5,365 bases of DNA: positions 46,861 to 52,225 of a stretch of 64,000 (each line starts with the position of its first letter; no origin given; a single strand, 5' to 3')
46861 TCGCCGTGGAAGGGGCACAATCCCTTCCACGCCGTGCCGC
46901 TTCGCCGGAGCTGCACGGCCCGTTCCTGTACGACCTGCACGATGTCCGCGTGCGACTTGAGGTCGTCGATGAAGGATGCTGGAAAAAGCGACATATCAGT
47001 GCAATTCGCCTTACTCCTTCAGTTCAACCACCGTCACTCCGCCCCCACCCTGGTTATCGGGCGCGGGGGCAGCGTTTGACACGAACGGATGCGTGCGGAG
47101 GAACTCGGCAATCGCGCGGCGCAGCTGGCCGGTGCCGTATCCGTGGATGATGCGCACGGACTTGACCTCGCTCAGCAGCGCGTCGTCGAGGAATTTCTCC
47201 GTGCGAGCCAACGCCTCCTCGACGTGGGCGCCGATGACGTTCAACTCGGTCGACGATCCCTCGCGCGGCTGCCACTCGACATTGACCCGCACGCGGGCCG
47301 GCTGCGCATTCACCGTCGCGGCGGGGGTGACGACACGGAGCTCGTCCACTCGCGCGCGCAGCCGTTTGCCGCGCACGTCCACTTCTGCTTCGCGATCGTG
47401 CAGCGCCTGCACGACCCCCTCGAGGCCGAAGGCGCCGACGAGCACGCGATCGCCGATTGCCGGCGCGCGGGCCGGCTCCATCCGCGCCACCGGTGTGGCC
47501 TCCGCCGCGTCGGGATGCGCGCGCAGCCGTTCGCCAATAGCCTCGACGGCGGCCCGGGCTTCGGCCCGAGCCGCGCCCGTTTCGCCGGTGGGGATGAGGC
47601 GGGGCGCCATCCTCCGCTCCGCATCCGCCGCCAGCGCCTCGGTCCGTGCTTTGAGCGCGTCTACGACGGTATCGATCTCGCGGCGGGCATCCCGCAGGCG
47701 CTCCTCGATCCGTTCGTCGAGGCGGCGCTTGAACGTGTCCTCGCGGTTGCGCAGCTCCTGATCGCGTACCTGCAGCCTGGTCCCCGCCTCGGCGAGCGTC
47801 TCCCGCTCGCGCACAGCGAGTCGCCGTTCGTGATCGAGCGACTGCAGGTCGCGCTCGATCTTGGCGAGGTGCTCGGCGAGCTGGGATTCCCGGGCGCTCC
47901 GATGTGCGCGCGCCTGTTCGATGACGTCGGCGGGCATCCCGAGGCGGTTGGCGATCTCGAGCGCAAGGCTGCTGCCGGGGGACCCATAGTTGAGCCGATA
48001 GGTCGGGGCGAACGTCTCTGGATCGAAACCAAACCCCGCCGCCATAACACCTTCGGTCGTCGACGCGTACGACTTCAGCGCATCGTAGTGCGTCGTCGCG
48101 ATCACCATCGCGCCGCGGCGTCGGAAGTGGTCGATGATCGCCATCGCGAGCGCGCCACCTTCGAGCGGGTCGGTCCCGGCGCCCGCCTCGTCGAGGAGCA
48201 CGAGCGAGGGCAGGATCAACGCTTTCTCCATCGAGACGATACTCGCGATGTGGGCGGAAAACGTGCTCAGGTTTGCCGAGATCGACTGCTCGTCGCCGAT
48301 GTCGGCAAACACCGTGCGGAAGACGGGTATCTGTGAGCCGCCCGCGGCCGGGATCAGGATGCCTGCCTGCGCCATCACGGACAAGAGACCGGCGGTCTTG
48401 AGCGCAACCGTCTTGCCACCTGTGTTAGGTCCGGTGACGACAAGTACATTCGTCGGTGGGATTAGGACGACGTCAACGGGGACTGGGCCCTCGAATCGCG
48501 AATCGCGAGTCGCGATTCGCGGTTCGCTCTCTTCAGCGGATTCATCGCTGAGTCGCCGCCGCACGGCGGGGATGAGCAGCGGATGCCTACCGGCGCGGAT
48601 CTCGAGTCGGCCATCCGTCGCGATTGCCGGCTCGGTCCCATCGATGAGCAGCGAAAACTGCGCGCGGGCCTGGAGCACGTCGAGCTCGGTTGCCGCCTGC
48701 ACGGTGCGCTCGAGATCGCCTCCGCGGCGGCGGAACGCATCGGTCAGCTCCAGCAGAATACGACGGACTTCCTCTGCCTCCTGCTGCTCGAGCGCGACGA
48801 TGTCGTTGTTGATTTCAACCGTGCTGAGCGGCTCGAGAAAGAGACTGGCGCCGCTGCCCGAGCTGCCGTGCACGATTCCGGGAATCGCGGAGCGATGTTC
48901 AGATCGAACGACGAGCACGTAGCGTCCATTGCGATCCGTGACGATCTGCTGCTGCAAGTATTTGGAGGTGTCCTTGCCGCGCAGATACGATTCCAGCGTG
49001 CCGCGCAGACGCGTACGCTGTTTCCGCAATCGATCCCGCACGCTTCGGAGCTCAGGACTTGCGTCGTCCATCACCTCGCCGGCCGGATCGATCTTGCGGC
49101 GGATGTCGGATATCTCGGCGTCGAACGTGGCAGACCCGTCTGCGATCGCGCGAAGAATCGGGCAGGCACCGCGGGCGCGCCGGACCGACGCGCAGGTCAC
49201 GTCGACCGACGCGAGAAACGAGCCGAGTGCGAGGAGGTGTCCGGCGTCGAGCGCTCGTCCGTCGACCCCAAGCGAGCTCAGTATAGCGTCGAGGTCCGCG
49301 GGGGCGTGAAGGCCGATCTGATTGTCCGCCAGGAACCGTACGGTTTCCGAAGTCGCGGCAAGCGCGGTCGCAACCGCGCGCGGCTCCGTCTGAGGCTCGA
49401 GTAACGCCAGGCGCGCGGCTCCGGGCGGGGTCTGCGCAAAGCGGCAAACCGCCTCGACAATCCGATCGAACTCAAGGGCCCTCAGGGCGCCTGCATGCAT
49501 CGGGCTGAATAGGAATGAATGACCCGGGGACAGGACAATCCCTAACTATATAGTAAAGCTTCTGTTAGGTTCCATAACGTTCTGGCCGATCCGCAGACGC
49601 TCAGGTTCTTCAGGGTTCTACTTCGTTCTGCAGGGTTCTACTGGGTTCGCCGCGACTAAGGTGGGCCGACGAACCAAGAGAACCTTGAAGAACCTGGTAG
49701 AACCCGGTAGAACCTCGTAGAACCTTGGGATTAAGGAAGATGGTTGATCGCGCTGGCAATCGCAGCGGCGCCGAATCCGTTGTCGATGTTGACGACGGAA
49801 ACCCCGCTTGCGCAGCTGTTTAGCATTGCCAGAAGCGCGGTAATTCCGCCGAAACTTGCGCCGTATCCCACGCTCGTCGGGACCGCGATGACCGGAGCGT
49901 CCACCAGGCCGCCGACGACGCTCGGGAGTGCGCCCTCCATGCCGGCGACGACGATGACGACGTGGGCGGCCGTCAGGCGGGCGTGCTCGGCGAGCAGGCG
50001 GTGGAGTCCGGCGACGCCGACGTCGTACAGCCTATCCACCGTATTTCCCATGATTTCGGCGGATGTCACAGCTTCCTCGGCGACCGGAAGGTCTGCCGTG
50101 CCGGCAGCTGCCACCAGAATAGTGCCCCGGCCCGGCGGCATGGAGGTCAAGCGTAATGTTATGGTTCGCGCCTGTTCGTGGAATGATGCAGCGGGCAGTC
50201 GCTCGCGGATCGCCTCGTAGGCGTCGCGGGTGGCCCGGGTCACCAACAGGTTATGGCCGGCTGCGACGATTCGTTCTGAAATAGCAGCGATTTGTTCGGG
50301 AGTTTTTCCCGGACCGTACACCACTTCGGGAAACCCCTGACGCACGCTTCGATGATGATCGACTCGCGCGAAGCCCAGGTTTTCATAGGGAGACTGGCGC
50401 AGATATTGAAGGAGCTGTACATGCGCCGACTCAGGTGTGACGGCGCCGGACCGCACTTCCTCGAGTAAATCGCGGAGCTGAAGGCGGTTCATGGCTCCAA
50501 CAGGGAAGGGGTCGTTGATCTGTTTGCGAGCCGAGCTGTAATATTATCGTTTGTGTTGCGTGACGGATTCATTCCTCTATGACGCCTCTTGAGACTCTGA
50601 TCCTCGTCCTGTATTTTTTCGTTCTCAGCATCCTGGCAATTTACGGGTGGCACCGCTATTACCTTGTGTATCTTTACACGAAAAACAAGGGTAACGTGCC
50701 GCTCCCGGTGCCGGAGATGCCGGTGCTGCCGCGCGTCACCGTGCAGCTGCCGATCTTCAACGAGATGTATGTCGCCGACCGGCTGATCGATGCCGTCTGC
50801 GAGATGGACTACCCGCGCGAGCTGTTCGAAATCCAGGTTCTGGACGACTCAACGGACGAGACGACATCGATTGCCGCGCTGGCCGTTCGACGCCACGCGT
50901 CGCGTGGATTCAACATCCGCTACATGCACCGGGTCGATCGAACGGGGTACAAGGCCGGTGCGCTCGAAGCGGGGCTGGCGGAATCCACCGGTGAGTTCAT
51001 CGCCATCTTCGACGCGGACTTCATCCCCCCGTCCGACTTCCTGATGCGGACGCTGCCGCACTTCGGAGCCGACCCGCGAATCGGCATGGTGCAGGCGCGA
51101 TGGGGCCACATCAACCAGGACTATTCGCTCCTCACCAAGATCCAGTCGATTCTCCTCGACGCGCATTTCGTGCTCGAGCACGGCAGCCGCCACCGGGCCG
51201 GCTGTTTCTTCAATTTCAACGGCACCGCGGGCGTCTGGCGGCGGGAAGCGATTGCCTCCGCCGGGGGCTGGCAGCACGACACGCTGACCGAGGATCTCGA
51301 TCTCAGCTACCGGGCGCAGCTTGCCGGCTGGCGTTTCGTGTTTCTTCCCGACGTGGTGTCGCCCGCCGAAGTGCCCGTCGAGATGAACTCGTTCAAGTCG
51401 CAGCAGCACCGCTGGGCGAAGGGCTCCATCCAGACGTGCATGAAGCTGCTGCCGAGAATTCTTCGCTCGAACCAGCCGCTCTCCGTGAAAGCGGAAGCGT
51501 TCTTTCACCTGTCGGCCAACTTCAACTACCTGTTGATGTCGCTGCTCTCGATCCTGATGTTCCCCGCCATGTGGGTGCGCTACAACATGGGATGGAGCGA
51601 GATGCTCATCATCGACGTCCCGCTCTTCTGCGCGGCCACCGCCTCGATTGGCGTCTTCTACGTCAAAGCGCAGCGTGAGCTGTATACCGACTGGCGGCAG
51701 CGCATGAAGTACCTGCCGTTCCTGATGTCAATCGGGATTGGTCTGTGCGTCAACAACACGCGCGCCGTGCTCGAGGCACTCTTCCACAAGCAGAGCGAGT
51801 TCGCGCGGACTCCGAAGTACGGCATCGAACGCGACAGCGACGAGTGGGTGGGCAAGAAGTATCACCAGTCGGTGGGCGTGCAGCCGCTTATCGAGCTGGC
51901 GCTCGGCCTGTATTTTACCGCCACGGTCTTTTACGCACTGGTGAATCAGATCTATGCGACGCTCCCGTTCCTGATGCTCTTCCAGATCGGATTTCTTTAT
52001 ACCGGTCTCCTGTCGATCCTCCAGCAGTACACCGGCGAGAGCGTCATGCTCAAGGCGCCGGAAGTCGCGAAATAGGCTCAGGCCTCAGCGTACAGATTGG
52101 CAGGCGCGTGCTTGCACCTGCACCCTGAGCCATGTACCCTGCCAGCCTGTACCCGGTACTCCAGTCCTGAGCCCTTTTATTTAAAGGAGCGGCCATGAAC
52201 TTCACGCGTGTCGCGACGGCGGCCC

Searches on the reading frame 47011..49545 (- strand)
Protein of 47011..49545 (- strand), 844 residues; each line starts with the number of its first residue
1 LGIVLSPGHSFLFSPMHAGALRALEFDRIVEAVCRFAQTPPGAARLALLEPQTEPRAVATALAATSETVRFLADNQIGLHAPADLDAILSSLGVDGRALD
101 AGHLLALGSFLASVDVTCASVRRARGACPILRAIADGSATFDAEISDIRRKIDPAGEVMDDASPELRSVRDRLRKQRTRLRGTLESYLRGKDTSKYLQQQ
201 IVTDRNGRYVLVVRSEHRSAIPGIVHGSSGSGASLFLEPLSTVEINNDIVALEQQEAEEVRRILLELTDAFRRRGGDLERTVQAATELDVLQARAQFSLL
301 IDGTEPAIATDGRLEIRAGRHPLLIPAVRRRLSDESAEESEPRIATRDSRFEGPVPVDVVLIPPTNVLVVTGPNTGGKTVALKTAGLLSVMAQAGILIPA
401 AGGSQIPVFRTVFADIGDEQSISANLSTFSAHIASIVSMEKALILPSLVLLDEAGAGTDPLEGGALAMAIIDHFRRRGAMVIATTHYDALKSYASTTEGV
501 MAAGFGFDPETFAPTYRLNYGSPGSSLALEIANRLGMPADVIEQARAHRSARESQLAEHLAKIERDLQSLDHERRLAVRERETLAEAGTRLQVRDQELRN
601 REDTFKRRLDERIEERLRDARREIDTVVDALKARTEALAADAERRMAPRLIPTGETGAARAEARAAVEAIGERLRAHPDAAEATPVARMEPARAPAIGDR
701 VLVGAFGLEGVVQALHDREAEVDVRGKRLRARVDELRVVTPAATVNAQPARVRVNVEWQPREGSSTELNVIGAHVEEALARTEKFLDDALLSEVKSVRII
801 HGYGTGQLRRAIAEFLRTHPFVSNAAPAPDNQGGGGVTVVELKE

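Call 58: search_protein_families(library=pfam, proteins=[window:47011-49545:-], max_evalue=0.001)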
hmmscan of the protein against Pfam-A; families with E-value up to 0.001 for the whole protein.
window:47011-49545:- (844 aa): 4 families
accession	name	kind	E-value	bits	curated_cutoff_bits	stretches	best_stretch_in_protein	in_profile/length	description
PF00488.27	MutS_V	-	7.9e-29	101.4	30.2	1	369-549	2-184/188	MutS domain V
PF01713.27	Smr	-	1e-22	80.5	25.7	1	768-843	1-77/77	Smr domain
PF20297.4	MSSS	-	0.00035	20.6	26.8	1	697-736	1-42/42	MutS2 and Smr-associated SH3 domain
PF13401.12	AAA_22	-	0.00052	20.8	27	0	366-454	6-93/130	AAA domain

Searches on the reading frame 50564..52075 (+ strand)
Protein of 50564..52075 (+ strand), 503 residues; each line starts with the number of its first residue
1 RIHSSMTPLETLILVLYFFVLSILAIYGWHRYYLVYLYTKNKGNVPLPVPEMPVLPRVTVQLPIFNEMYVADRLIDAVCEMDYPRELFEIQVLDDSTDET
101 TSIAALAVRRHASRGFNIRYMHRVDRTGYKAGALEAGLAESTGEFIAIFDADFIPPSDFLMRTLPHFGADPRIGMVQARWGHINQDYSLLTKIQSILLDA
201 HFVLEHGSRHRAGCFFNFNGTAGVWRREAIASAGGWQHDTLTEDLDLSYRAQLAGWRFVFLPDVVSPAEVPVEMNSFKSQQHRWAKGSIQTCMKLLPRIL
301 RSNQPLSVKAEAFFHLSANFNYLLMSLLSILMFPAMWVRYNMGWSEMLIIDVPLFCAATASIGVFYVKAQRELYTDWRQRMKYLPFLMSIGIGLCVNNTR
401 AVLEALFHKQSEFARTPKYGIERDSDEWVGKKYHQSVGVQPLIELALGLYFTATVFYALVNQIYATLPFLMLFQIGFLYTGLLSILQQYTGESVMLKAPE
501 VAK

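Call 58: search_protein_families(library=pfam, proteins=[window:50564-52075:+], max_evalue=0.001)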
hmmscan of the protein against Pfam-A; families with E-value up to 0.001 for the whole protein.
window:50564-52075:+ (503 aa): 4 families
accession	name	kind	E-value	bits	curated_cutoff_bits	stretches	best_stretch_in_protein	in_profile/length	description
PF13632.12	Glyco_trans_2_3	-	8.4e-22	78.4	27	1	146-334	2-193/198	Glycosyl transferase family group 2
PF13641.12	Glyco_tranf_2_3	-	7.1e-20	72.4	27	1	56-287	1-230/230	Glycosyltransferase like family 2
PF00535.33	Glycos_transf_2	-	7.4e-16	59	23.3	1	60-187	2-123/168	Glycosyl transferase family 2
PF13506.12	Glyco_transf_21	-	5.1e-09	36.3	21.7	1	128-286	16-174/174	Glycosyl transferase family 21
